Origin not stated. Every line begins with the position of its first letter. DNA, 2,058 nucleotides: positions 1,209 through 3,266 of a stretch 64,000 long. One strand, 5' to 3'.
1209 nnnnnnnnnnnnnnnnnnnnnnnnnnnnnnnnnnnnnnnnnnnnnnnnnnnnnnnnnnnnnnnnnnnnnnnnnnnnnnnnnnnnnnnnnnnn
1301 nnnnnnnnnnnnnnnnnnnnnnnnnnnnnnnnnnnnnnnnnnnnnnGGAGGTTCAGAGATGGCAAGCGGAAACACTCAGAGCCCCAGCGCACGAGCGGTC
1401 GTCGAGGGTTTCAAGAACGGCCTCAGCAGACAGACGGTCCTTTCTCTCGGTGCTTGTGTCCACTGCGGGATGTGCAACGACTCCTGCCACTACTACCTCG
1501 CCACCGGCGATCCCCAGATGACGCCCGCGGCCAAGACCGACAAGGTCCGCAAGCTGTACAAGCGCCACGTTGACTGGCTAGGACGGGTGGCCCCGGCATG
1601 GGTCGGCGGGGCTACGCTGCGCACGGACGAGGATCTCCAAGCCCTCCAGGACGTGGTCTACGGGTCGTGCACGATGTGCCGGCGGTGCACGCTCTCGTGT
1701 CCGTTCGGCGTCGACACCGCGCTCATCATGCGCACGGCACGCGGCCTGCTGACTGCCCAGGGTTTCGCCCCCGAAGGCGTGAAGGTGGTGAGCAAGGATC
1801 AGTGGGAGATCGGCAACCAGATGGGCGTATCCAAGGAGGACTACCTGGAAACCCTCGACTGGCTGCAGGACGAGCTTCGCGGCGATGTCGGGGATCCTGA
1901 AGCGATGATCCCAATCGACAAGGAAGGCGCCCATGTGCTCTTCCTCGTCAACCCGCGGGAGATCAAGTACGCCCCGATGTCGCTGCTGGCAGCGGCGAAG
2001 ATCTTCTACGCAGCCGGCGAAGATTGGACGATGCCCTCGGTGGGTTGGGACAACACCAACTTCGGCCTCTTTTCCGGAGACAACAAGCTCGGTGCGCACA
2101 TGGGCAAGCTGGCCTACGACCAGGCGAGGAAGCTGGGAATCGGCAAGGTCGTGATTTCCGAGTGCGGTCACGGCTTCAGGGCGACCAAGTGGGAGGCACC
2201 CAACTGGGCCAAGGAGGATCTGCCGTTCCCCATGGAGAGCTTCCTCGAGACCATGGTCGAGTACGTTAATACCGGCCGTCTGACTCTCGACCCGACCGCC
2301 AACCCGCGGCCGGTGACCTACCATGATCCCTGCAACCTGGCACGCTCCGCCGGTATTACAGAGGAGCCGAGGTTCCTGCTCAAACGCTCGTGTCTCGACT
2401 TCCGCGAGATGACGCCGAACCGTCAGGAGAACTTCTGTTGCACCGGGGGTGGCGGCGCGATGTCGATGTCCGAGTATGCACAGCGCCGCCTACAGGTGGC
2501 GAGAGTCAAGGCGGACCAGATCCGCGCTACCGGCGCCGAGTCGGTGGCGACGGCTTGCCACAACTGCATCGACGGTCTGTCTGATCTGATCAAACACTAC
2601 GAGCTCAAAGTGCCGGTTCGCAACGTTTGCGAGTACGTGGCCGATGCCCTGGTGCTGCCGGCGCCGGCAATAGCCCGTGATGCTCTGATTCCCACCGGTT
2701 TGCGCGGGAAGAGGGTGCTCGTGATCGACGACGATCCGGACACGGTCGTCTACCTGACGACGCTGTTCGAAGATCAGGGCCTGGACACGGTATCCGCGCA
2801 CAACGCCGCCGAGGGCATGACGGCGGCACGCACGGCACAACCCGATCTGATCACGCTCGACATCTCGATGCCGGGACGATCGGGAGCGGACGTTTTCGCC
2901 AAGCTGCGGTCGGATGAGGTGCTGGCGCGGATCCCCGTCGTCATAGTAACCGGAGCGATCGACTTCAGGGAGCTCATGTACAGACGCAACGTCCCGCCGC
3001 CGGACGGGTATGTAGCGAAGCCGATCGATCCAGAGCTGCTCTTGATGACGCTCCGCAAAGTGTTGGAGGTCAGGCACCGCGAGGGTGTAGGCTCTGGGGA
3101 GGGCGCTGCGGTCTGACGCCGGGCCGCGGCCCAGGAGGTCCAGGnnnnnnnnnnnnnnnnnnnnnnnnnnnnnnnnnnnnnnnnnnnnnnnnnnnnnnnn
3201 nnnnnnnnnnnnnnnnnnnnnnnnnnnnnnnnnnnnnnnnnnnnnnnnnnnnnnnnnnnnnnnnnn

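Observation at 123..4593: Rrf2 / NarI-DsrM-like membrane protein / HdrD-DsrK-like Fe-S protein fused to a receiver domain / Cys-PAS kinase: candidate redox module wired into two-component signalling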

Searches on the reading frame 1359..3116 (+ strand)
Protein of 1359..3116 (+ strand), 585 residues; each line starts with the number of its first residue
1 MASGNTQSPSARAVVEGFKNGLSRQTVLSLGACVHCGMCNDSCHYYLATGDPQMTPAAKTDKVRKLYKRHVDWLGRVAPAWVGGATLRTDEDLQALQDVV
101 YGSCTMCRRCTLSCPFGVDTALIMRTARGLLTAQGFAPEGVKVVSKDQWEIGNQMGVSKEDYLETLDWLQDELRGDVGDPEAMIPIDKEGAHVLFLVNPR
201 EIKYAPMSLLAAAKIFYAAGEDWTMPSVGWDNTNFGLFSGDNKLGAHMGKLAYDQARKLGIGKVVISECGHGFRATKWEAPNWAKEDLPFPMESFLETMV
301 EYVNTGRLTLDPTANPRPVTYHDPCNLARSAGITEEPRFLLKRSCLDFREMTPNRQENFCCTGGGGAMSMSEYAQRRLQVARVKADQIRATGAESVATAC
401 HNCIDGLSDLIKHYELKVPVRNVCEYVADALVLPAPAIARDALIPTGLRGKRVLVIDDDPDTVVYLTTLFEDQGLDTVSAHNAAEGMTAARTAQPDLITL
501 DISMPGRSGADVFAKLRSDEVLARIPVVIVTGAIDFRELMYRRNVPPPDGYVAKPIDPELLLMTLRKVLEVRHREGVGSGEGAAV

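Call 3: search_protein_families(library=pfam, proteins=[window:1359-3116:+], max_evalue=0.01)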
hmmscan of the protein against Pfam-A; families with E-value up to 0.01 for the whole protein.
window:1359-3116:+ (585 aa): 8 families
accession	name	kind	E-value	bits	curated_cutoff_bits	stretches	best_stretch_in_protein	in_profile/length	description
PF00072.30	Response_reg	-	5.7e-18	65.6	30.2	1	453-564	1-109/111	Response regulator receiver domain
PF02754.22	CCG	-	4.9e-12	46.2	20.6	1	319-403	1-80/85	Cysteine-rich domain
PF13183.11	Fer4_8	-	1.2e-10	42.2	27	1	30-118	2-68/68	4Fe-4S dicluster domain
PF13534.11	Fer4_17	-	1.6e-07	32.2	22.2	1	32-119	1-61/61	4Fe-4S dicluster domain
PF13237.11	Fer4_10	-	2.1e-05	24.8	25.5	0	103-118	8-24/53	4Fe-4S dicluster domain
PF12838.12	Fer4_7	-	3.5e-05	24.6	27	1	33-118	2-52/52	4Fe-4S dicluster domain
PF12837.12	Fer4_6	-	0.002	18.4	25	1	101-118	6-23/24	4Fe-4S binding domain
PF13187.11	Fer4_9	-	0.0033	17.8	27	0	104-119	2-17/52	4Fe-4S dicluster domain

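Call 4: search_protein_families(library=ncbifam, proteins=[window:1359-3116:+], max_evalue=0.01)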
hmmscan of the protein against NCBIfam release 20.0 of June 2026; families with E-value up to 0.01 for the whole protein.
window:1359-3116:+ (585 aa): 98 families (the best 25 are shown)
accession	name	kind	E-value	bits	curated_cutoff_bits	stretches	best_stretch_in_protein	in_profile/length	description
NF045711.1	sulf_resp_HmcF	equivalog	2.2e-92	310.2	750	1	18-421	47-439/457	sulfate respiration complex iron-sulfur protein HmcF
NF045724.1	ferredox_TmcB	equivalog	1.1e-89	301.1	735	1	31-427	41-424/430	electron transfer complex ferredoxin TmcB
NF045796.1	DsrK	equivalog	3.1e-76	256.8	400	1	14-433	31-437/453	sulfate reduction electron transfer complex DsrMKJOP subunit DsrK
NF045717.1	DVU0259_DivK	exception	1.5e-24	86.4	160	1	451-569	3-116/117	DVU0259 family response regulator domain-containing protein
NF045670.1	quin_L_LdhH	equivalog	7.3e-19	67.5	800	1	306-427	589-705/706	L-lactate dehydrogenase (quinone) large subunit LdhH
NF004898.0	PRK06259.1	equivalog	1.6e-18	66.7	385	1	316-428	376-485/488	fumarate reductase (CoM/CoB) subunit TfrB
TIGR02154.1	PhoB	equivalog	8.6e-15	54.7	296.2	1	451-570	3-121/226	phosphate regulon transcriptional regulator PhoB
NF040689.1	MtrAB_MtrA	equivalog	7.3e-14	51.6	300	1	453-571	1-115/219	MtrAB system response regulator MtrA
NF007135.0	PRK09581.1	equivalog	3.8e-12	45.8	474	1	452-566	4-117/457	PleD family two-component system response regulator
NF007935.0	PRK10651.1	equivalog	4.7e-12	45.6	250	1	452-568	8-123/216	two-component system response regulator NarL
NF007005.1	PRK09468.1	equivalog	9.4e-12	44.9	331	1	450-578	3-128/237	osmolarity response regulator transcription factor OmpR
NF052313.1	T9SS_RR_PorX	equivalog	2.7e-11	43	300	1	452-571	2-118/513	T9SS response regulator signal transducer PorX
NF007708.0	PRK10403.1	equivalog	4.5e-11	42.6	343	1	452-567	8-122/215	nitrate/nitrite response regulator protein NarP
NF008318.0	PRK11107.1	equivalog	7.3e-11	40.9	890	1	452-567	669-783/920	two-component sensor histidine kinase BarA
NF008469.0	PRK11361.1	equivalog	2.1e-10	39.9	714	1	451-572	5-123/461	acetoacetate metabolism transcriptional regulator AtoC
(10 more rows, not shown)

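Call 9: find_homologous_proteins(query=window:1359-3116:+, max_evalue=1e-10)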
Query window:1359-3116:+ (585 aa): 3476 proteins with E <= 1e-10 among 8000 candidates; the best 120 are listed.
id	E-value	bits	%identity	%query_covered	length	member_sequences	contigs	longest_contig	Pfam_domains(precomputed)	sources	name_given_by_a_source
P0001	0.0e+0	1360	100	100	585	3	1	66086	PF13534.12,PF02754.22,PF13183.12,PF00072.31,PF13187.12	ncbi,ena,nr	ncbi:MAG: response regulator [Acidobacteria bacterium]|nr:response regulator [Acidobacteriota bacter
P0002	0.0e+0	1150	84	98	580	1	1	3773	PF12838.13,PF13534.12,PF02754.22,PF13183.12,PF00072.31,PF13187.12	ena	-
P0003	0.0e+0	1064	77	98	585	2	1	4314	PF13534.12,PF02754.22,PF13237.12,PF13183.12,PF00072.31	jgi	-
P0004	0.0e+0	1062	78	98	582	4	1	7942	PF13534.12,PF02754.22,PF13183.12,PF00072.31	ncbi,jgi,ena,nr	ncbi:MAG TPA: response regulator [Vicinamibacteria bacterium]|nr:response regulator [Vicinamibacteri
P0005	0.0e+0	1056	77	98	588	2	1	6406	PF13534.12,PF02754.22,PF13183.12,PF00072.31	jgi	jgi:Fe-S oxidoreductase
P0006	0.0e+0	1054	76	98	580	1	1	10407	PF12838.13,PF13534.12,PF02754.22,PF13237.12,PF13183.12,PF00072.31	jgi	-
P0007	0.0e+0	1053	77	100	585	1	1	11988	PF13534.12,PF02754.22,PF13183.12,PF00072.31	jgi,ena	-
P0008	0.0e+0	1052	76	100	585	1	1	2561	PF13534.12,PF02754.22,PF13183.12,PF00072.31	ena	-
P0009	0.0e+0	1046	77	97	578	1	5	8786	PF13534.12,PF02754.22,PF13183.12,PF00072.31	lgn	-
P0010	0.0e+0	1038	75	98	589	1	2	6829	PF13534.12,PF02754.22,PF13237.12,PF13183.12,PF00072.31,PF13187.12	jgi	jgi:Fe-S oxidoreductase/CheY-like chemotaxis protein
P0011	0.0e+0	1035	74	98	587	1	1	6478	PF13534.12,PF02754.22,PF13183.12,PF00072.31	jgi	jgi:Fe-S oxidoreductase/CheY-like chemotaxis protein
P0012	0.0e+0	1035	74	100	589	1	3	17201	PF12838.13,PF13534.12,PF02754.22,PF13183.12,PF00072.31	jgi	jgi:Fe-S oxidoreductase/CheY-like chemotaxis protein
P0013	0.0e+0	1025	74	98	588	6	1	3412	PF13534.12,PF02754.22,PF13183.12,PF00072.31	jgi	-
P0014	0.0e+0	1025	74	98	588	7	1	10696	PF13534.12,PF02754.22,PF13183.12,PF00072.31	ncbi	-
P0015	0.0e+0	1024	75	96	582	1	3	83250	PF12838.13,PF13534.12,PF02754.22,PF13237.12,PF13183.12,PF00072.31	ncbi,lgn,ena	-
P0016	0.0e+0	1023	76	97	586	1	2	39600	PF13534.12,PF02754.22,PF13237.12,PF13183.12,PF00072.31,PF13187.12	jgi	jgi:Fe-S oxidoreductase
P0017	0.0e+0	1023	76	96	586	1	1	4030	PF13534.12,PF02754.22,PF13237.12,PF13183.12,PF00072.31,PF13187.12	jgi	jgi:Fe-S oxidoreductase/CheY-like chemotaxis protein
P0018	0.0e+0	1020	75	97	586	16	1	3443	PF12838.13,PF13534.12,PF02754.22,PF13237.12,PF13183.12,PF00072.31,PF13187.12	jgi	-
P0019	0.0e+0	1011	74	97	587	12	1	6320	PF13534.12,PF02754.22,PF13237.12,PF13183.12,PF00072.31,PF13187.12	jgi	jgi:Fe-S oxidoreductase/CheY-like chemotaxis protein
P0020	1.5e-284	963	68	97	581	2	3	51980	PF12838.13,PF13534.12,PF02754.22,PF13183.12,PF00072.31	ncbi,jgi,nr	ncbi:MAG: response regulator [Deltaproteobacteria bacterium]|nr:response regulator [Deltaproteobacte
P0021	4.1e-282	955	70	97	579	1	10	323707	PF13534.12,PF02754.22,PF13183.12,PF00072.31,PF13187.12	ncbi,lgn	-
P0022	4.0e-281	952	68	97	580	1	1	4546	PF12838.13,PF13534.12,PF02754.22,PF13183.12,PF00072.31,PF13187.12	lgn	-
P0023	7.4e-278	941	68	96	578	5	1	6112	PF12838.13,PF13534.12,PF02754.22,PF13237.12,PF13183.12,PF00072.31,PF13187.12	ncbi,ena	-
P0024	1.2e-276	937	67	97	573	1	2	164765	PF13534.12,PF02754.22,PF13183.12,PF00072.31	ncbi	-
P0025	3.0e-276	936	67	97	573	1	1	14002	PF12838.13,PF13534.12,PF02754.22,PF13183.12,PF00072.31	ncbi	-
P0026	1.0e-275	934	67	97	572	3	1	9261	PF13534.12,PF02754.22,PF13237.12,PF13183.12,PF00072.31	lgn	-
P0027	1.1e-275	934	67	97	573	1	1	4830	PF13534.12,PF02754.22,PF13183.12,PF00072.31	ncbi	-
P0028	1.3e-274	930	68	97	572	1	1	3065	PF12838.13,PF13534.12,PF02754.22,PF13183.12,PF00072.31,PF13187.12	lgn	-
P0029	1.3e-274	930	67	96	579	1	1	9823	PF12838.13,PF13534.12,PF02754.22,PF13183.12,PF00072.31,PF13187.12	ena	-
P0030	9.8e-274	927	67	97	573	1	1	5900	PF12838.13,PF13534.12,PF02754.22,PF13183.12,PF00072.31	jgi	jgi:Fe-S oxidoreductase/CheY-like chemotaxis protein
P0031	1.0e-272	924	66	97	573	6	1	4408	PF13534.12,PF02754.22,PF13183.12,PF00072.31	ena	-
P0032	3.0e-270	916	66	97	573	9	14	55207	PF13534.12,PF02754.22,PF13183.12,PF00072.31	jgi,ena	jgi:Fe-S oxidoreductase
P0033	4.9e-270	915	65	98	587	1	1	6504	PF12838.13,PF13534.12,PF02754.22,PF13237.12,PF13183.12,PF00072.31,PF13187.12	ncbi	-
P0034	1.8e-269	913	66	97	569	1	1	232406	PF13534.12,PF02754.22,PF13183.12,PF00072.31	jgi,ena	-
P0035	1.5e-268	910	66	97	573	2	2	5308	PF13534.12,PF02754.22,PF13183.12,PF00072.31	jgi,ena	-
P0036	6.9e-268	908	66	97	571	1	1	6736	PF13534.12,PF02754.22,PF13237.12,PF13183.12,PF00072.31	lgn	-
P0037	9.4e-268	908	76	86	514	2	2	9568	PF02754.22,PF00072.31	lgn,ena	-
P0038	1.0e-267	907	67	94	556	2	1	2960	PF12838.13,PF13534.12,PF02754.22,PF13183.12,PF00072.31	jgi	jgi:Fe-S oxidoreductase/CheY-like chemotaxis protein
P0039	4.6e-267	905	67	95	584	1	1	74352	PF13534.12,PF02754.22,PF13183.12,PF00072.31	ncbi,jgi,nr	ncbi:MAG: response regulator [Deltaproteobacteria bacterium]|nr:response regulator [Deltaproteobacte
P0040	1.0e-266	904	64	97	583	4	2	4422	PF13534.12,PF02754.22,PF13183.12,PF00072.31,PF13187.12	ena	-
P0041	1.2e-265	901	65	97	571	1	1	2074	PF13534.12,PF02754.22,PF13183.12,PF00072.31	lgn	-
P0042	2.2e-265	900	65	97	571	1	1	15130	PF13534.12,PF02754.22,PF13183.12,PF00072.31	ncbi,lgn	-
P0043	1.2e-263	894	64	97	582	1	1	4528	PF12838.13,PF13534.12,PF02754.22,PF13237.12,PF13183.12,PF00072.31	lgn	-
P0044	9.6e-261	884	65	93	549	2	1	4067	PF13534.12,PF02754.22,PF13183.12,PF00072.31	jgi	-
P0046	1.8e-259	880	63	96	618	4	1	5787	PF12837.13,PF12838.13,PF13534.12,PF02754.22,PF13183.12,PF00072.31,PF13187.12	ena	-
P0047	1.6e-256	870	64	97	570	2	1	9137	PF13534.12,PF02754.22,PF13183.12,PF00072.31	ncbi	ncbi:MAG: response regulator [Candidatus Methylomirabilales bacterium]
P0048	1.8e-252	857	65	92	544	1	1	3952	PF13534.12,PF02754.22,PF13183.12,PF00072.31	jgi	jgi:Fe-S oxidoreductase/CheY-like chemotaxis protein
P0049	3.2e-246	836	61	97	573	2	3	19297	PF13534.12,PF02754.22,PF13183.12,PF00072.31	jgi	-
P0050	7.7e-246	835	61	97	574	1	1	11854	PF13534.12,PF02754.22,PF13183.12,PF00072.31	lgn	-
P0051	1.1e-243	828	61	95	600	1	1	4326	PF13534.12,PF02754.22,PF13237.12,PF13183.12,PF00072.31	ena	-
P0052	1.3e-243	828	61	97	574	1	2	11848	PF13534.12,PF02754.22,PF13183.12,PF00072.31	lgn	-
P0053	6.9e-242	822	60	98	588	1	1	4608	PF13534.12,PF02754.22,PF13237.12,PF13183.12,PF00072.31,PF13187.12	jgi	-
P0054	7.2e-242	822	60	97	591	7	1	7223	PF13534.12,PF02754.22,PF13183.12,PF00072.31,PF13187.12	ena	-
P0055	8.6e-242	822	60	97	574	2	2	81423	PF13534.12,PF02754.22,PF13183.12,PF00072.31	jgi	jgi:Fe-S oxidoreductase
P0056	2.0e-241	821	60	97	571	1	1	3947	PF13534.12,PF02754.22,PF13183.12,PF00072.31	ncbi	-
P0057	3.1e-241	820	60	98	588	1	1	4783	PF13534.12,PF02754.22,PF13237.12,PF13183.12,PF00072.31,PF13187.12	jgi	-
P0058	4.3e-241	819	60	98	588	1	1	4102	PF13534.12,PF02754.22,PF13237.12,PF13183.12,PF00072.31,PF13187.12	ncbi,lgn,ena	-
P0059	6.0e-241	819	60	98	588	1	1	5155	PF13534.12,PF02754.22,PF13237.12,PF13183.12,PF00072.31,PF13187.12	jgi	-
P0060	6.0e-241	819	60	97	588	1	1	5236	PF13534.12,PF02754.22,PF13237.12,PF13183.12,PF00072.31,PF13187.12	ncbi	-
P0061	8.5e-241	818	61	97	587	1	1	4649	PF13534.12,PF02754.22,PF13183.12,PF00072.31,PF13187.12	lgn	-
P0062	3.9e-240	816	60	97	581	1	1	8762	PF12838.13,PF13534.12,PF02754.22,PF13237.12,PF13183.12,PF00072.31,PF13187.12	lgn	-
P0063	6.2e-240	816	60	96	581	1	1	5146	PF12838.13,PF13534.12,PF02754.22,PF13237.12,PF13183.12,PF00072.31,PF13187.12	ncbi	-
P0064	7.7e-240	815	60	96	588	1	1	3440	PF13534.12,PF02754.22,PF13237.12,PF13183.12,PF00072.31,PF13187.12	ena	-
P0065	1.2e-239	815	59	98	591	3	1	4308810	PF13534.12,PF02754.22,PF13183.12,PF00072.31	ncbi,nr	ncbi:MAG: response regulator [Candidatus Latescibacterota bacterium]|nr:MAG: response regulator [Can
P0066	2.6e-239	814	60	98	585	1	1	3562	PF12838.13,PF13534.12,PF02754.22,PF13237.12,PF13183.12,PF00072.31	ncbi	-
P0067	3.8e-239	813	59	97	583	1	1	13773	PF13534.12,PF02754.22,PF13183.12,PF00072.31,PF13187.12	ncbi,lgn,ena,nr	ncbi:MAG TPA: response regulator [Desulfobacterales bacterium]|nr:response regulator [Desulfobactera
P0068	5.3e-239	813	59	96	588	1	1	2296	PF12838.13,PF13534.12,PF02754.22,PF13237.12,PF13183.12,PF00072.31,PF13187.12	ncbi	-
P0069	5.7e-239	812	60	97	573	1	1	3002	PF02754.22,PF13183.12,PF00072.31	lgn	-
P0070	6.7e-239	812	59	97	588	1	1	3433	PF13534.12,PF02754.22,PF13237.12,PF13183.12,PF00072.31,PF13187.12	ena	-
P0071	8.0e-239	812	61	97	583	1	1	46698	PF12838.13,PF13534.12,PF02754.22,PF13237.12,PF13183.12,PF00072.31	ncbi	ncbi:MAG: response regulator [Planctomycetota bacterium]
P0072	8.7e-239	812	59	96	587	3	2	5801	PF12838.13,PF13534.12,PF02754.22,PF13237.12,PF13183.12,PF00072.31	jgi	-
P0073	8.9e-239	812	60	97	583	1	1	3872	PF13534.12,PF02754.22,PF13237.12,PF13183.12,PF00072.31,PF13187.12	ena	-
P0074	9.1e-239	812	59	97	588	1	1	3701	PF12838.13,PF13534.12,PF02754.22,PF13237.12,PF13183.12,PF00072.31,PF13187.12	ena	-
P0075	1.2e-238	811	59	96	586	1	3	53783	PF13534.12,PF02754.22,PF13237.12,PF13183.12,PF00072.31,PF13187.12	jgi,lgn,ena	-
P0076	1.3e-238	811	59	98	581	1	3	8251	PF12838.13,PF13534.12,PF02754.22,PF13183.12,PF00072.31,PF13187.12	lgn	-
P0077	1.6e-238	811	59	97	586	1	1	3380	PF13534.12,PF02754.22,PF13237.12,PF13183.12,PF00072.31,PF13187.12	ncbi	-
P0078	1.7e-238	811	59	96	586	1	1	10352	PF13534.12,PF02754.22,PF13237.12,PF13183.12,PF00072.31,PF13187.12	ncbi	-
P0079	2.0e-238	811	59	97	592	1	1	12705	PF13534.12,PF02754.22,PF13183.12,PF00072.31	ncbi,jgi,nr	ncbi:MAG: response regulator [Myxococcales bacterium]|nr:MAG: response regulator [Myxococcales bacte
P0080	2.0e-238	811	58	97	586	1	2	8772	PF13534.12,PF02754.22,PF13237.12,PF13183.12,PF00072.31,PF13187.12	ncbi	ncbi:MAG: response regulator [Desulfobacterales bacterium]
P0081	2.1e-238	811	59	97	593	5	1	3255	PF12837.13,PF13534.12,PF02754.22,PF13237.12,PF13183.12,PF00072.31,PF13187.12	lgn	-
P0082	2.3e-238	810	59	96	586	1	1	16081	PF13534.12,PF02754.22,PF13237.12,PF13183.12,PF00072.31,PF13187.12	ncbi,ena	-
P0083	2.3e-238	810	58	97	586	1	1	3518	PF13534.12,PF02754.22,PF13183.12,PF00072.31,PF13187.12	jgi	jgi:Fe-S oxidoreductase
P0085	3.1e-238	810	59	98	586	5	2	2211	PF13534.12,PF02754.22,PF13183.12,PF00072.31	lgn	-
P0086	3.2e-238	810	58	96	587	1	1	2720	PF13534.12,PF02754.22,PF13183.12,PF00072.31,PF13187.12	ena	-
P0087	5.0e-238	809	58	97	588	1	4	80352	PF13534.12,PF02754.22,PF13183.12,PF00072.31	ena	-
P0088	5.6e-238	809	59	96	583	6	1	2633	PF13534.12,PF02754.22,PF13183.12,PF00072.31,PF13187.12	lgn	-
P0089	6.4e-238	809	59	96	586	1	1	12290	PF13534.12,PF02754.22,PF13183.12,PF00072.31,PF13187.12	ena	-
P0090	8.0e-238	809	59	96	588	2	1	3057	PF13534.12,PF02754.22,PF13183.12,PF00072.31,PF13187.12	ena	-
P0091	8.5e-238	809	59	97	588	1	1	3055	PF12838.13,PF13534.12,PF02754.22,PF13237.12,PF13183.12,PF00072.31,PF13187.12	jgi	jgi:Fe-S oxidoreductase/CheY-like chemotaxis protein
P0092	1.0e-237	808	60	96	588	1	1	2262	PF12838.13,PF13534.12,PF02754.22,PF13237.12,PF13183.12,PF00072.31,PF13187.12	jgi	-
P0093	1.2e-237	808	58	97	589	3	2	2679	PF13534.12,PF02754.22,PF13237.12,PF13183.12,PF00072.31,PF13187.12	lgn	-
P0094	1.3e-237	808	59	96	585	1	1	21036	PF13534.12,PF02754.22,PF13237.12,PF13183.12,PF00072.31,PF13187.12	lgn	-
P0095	1.4e-237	808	60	96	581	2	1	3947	PF02754.22,PF13183.12,PF00072.31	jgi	-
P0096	2.5e-237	807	59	96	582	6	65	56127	PF13534.12,PF02754.22,PF13237.12,PF13183.12,PF00072.31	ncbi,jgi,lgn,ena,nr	ncbi:MAG: hypothetical protein COZ06_29000 [Armatimonadetes bacterium CG_4_10_14_3_um_filter_66_18]|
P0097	5.7e-237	806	60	95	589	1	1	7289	PF12838.13,PF13534.12,PF02754.22,PF13237.12,PF13183.12,PF00072.31,PF13187.12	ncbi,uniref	ncbi:response regulator [candidate division CSSED10-310 bacterium]|uniref:Response regulator n=1 Tax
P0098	9.9e-237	805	59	98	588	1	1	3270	PF13534.12,PF02754.22,PF13183.12,PF00072.31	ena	-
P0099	1.6e-236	804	58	96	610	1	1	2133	PF13534.12,PF02754.22,PF13183.12,PF00072.31,PF13187.12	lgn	-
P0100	2.1e-236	804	59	97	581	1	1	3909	PF13534.12,PF02754.22,PF13237.12,PF13183.12,PF00072.31,PF13187.12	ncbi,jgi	jgi:Fe-S oxidoreductase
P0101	2.4e-236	804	59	97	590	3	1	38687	PF12838.13,PF13534.12,PF02754.22,PF13183.12,PF00072.31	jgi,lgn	-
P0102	3.7e-236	803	60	97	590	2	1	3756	PF13534.12,PF02754.22,PF13183.12,PF00072.31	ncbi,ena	-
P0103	4.1e-236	803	59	96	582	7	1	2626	PF13534.12,PF02754.22,PF13183.12,PF00072.31,PF13187.12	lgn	-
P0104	8.0e-236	802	58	96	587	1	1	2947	PF12838.13,PF13534.12,PF02754.22,PF13237.12,PF13183.12,PF00072.31,PF13187.12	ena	-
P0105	8.7e-236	802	59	97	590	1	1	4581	PF13534.12,PF02754.22,PF13183.12,PF00072.31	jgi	jgi:Fe-S oxidoreductase/ActR/RegA family two-component response regulator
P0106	2.1e-235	801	59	97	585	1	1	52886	PF13534.12,PF02754.22,PF13183.12,PF00072.31,PF13187.12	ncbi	ncbi:MAG: response regulator [bacterium]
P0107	2.6e-235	800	59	98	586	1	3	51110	PF13534.12,PF02754.22,PF13183.12,PF00072.31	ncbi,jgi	jgi:Fe-S oxidoreductase/CheY-like chemotaxis protein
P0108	3.9e-235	800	58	98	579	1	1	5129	PF13534.12,PF02754.22,PF13237.12,PF13183.12,PF00072.31,PF13187.12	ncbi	-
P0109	4.8e-235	800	58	97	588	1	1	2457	PF12838.13,PF13534.12,PF02754.22,PF13183.12,PF00072.31,PF13187.12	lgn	-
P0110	5.9e-235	799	59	96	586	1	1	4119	PF13534.12,PF02754.22,PF13183.12,PF00072.31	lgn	-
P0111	6.9e-235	799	58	96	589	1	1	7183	PF12838.13,PF13534.12,PF02754.22,PF13183.12,PF00072.31,PF13187.12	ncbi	-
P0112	7.3e-235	799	57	97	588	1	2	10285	PF12838.13,PF13534.12,PF02754.22,PF13237.12,PF13183.12,PF00072.31,PF13187.12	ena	-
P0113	7.4e-235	799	59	96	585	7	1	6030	PF13534.12,PF02754.22,PF13183.12,PF00072.31,PF13187.12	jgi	jgi:Fe-S oxidoreductase/CheY-like chemotaxis protein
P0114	7.5e-235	799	59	97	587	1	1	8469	PF13534.12,PF02754.22,PF13183.12,PF00072.31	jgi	jgi:Fe-S oxidoreductase/ActR/RegA family two-component response regulator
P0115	7.5e-235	799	58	97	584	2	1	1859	PF13534.12,PF02754.22,PF13183.12,PF00072.31,PF13187.12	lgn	-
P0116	9.1e-235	799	60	97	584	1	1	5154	PF13534.12,PF02754.22,PF13183.12,PF00072.31,PF13187.12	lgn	-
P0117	2.5e-234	797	60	97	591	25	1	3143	PF13534.12,PF02754.22,PF13183.12,PF00072.31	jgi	jgi:Fe-S oxidoreductase/CheY-like chemotaxis protein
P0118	2.8e-234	797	59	97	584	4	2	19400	PF12838.13,PF13534.12,PF02754.22,PF13237.12,PF13183.12,PF00072.31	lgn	-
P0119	3.4e-234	797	58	97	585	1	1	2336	PF13534.12,PF02754.22,PF13237.12,PF13183.12,PF00072.31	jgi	jgi:Fe-S oxidoreductase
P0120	3.7e-234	797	58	97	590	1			PF13534.12,PF02754.22,PF13183.12,PF00072.31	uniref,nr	uniref:Reductase, iron-sulfur binding subunit containing response regulator receiver n=1 Tax=uncultu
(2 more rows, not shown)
